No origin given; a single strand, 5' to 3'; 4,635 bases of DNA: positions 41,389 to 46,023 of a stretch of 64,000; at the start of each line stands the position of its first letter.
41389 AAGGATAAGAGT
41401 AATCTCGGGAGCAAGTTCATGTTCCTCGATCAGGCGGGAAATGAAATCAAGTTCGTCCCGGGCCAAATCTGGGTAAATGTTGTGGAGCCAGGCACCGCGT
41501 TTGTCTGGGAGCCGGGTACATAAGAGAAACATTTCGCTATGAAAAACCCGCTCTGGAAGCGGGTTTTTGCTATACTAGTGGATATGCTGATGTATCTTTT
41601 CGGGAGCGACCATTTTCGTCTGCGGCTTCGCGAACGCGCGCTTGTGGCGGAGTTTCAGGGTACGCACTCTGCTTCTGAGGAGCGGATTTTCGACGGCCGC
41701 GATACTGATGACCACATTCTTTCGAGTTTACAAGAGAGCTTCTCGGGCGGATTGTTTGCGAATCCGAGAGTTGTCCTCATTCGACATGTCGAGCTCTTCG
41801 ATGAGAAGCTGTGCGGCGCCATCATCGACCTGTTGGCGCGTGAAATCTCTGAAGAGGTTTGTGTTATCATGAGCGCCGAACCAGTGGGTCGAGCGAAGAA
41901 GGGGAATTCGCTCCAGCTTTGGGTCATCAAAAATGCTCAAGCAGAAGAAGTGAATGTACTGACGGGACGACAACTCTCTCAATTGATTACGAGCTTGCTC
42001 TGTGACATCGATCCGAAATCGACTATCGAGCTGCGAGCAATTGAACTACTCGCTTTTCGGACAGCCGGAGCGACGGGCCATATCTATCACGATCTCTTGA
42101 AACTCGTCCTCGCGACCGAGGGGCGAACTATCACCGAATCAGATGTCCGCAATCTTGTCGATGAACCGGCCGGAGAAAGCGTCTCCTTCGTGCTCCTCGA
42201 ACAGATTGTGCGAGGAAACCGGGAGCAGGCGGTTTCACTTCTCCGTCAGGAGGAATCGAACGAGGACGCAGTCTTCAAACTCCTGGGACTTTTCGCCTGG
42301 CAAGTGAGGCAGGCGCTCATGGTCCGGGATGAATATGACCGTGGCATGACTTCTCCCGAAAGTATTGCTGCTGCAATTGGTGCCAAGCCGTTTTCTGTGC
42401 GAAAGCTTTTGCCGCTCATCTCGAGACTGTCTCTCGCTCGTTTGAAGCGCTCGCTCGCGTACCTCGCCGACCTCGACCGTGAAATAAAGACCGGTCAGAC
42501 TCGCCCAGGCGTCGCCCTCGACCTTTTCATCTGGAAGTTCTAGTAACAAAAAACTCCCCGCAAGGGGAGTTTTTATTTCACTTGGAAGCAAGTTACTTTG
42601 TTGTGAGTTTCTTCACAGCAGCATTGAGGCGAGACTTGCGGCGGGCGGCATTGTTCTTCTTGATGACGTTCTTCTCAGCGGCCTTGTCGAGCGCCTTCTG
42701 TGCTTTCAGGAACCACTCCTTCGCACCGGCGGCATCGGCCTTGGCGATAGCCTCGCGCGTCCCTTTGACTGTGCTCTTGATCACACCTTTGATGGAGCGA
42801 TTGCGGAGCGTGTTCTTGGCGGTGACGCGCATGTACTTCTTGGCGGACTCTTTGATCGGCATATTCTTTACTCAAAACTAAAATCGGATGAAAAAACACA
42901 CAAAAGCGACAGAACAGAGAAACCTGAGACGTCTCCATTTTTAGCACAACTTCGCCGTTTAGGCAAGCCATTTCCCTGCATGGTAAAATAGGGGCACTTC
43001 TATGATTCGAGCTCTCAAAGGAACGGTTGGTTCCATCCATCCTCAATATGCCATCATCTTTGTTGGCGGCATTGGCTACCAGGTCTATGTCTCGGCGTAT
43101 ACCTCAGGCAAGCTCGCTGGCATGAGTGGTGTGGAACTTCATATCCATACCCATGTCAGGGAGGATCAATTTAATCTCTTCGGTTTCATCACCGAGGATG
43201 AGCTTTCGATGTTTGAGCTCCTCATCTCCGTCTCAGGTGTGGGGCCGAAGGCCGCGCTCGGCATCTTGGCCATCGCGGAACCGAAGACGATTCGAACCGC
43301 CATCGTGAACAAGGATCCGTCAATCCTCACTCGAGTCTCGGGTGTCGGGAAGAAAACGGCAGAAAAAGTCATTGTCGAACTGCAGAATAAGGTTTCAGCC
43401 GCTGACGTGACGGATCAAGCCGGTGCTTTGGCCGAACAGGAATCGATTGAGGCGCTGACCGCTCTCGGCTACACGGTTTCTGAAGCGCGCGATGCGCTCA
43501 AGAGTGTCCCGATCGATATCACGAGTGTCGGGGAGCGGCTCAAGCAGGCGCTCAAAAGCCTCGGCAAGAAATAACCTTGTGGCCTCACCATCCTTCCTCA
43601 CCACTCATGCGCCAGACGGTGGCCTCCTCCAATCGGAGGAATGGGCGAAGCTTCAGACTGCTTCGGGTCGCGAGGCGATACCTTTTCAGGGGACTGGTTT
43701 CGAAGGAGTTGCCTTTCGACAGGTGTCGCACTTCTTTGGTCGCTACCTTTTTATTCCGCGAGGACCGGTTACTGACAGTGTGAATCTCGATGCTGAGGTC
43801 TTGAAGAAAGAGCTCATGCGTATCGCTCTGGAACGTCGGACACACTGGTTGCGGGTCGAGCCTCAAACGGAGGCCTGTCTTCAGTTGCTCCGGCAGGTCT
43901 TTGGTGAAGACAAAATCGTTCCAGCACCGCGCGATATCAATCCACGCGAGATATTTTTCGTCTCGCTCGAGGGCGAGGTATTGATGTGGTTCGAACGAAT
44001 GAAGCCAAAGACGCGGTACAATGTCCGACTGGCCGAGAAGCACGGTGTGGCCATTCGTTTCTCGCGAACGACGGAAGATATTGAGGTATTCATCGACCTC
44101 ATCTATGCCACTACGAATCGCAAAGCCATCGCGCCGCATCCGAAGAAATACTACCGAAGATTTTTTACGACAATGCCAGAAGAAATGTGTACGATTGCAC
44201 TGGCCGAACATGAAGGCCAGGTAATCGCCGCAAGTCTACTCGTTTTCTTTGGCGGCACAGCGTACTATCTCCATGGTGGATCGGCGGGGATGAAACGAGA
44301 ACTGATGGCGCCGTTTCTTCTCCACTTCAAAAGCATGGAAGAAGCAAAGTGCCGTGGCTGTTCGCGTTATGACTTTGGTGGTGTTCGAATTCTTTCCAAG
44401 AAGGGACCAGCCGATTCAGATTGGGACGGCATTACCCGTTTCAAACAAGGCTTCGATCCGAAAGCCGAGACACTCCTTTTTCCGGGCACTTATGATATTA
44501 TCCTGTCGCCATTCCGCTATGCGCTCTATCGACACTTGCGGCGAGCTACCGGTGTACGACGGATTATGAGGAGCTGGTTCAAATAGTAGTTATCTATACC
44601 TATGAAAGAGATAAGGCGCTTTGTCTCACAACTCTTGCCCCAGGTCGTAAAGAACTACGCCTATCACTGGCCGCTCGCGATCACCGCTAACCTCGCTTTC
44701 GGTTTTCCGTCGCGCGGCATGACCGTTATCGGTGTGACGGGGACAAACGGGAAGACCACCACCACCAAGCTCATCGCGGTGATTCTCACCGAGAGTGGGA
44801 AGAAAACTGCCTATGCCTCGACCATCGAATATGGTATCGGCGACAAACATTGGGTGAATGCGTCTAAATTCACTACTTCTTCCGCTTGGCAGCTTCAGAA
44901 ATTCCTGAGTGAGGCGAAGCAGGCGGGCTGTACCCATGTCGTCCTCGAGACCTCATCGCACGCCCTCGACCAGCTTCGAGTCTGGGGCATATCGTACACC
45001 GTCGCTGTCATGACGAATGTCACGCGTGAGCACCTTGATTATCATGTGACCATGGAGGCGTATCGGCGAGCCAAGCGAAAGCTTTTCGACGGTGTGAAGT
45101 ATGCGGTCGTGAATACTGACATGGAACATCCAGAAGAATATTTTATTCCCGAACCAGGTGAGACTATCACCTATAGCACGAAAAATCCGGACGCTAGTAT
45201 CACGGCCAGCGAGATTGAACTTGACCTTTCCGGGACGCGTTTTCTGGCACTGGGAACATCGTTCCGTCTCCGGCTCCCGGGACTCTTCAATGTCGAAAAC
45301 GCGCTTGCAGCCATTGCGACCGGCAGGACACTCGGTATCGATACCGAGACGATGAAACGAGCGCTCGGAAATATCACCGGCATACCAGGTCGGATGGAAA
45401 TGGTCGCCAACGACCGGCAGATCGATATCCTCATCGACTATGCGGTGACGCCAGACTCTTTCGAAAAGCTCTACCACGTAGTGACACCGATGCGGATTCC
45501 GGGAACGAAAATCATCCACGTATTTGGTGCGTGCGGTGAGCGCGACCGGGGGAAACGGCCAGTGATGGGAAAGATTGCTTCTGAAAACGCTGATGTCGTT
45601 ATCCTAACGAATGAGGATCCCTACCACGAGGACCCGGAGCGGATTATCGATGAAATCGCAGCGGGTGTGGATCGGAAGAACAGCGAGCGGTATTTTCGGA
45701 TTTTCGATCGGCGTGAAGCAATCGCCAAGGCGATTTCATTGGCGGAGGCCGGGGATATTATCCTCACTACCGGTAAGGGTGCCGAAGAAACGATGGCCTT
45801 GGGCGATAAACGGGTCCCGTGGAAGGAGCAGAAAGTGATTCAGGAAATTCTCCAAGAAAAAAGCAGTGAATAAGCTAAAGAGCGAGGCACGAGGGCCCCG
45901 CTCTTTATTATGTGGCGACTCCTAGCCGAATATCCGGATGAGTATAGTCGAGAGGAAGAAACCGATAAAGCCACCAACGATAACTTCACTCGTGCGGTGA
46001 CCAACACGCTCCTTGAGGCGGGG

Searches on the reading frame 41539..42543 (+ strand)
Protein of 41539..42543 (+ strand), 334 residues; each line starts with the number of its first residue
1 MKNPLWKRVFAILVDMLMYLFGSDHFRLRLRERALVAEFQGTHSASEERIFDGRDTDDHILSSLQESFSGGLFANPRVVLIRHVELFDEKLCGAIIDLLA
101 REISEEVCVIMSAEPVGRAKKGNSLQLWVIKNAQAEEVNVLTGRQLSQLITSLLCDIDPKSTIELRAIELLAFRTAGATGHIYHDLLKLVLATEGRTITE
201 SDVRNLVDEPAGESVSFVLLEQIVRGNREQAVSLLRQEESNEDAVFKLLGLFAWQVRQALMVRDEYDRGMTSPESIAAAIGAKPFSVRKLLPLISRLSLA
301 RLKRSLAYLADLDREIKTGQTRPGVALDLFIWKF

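Call 62: search_protein_families(library=pfam, max_evalue=0.00001, proteins=[window:41539-42543:+])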
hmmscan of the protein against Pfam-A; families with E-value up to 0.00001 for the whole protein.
window:41539-42543:+ (334 aa): 1 family
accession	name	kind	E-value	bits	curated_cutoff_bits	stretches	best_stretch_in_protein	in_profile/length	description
PF21694.2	DNA_pol3_delta_C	-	1e-18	67.9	27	1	216-334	4-121/121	DNA polymerase III delta subunit, C-terminal domain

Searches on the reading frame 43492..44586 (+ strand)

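Call 62: search_protein_families(library=pfam, max_evalue=0.00001, proteins=[window:43492-44586:+])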
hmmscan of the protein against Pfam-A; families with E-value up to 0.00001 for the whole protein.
window:43492-44586:+ (364 aa): 2 families
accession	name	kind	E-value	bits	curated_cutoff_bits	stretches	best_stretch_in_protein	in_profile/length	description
PF02388.22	FemAB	-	4.1e-36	125.1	24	2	238-349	302-404/406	FemAB family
PF13480.13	Acetyltransf_6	-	2.3e-16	60.7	22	1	174-297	7-136/143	Acetyltransferase (GNAT) domain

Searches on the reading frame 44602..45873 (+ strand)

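Call 62: search_protein_families(library=pfam, max_evalue=0.00001, proteins=[window:44602-45873:+])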
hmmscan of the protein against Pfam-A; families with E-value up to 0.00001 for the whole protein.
window:44602-45873:+ (423 aa): 2 families
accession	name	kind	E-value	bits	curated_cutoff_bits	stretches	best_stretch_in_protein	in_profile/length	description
PF08245.18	Mur_ligase_M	-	1.9e-49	168.8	24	1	45-240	1-199/200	Mur ligase middle domain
PF02875.26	Mur_ligase_C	-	1e-29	104.4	28.4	1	263-393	1-127/127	Mur ligase, glutamate ligase domain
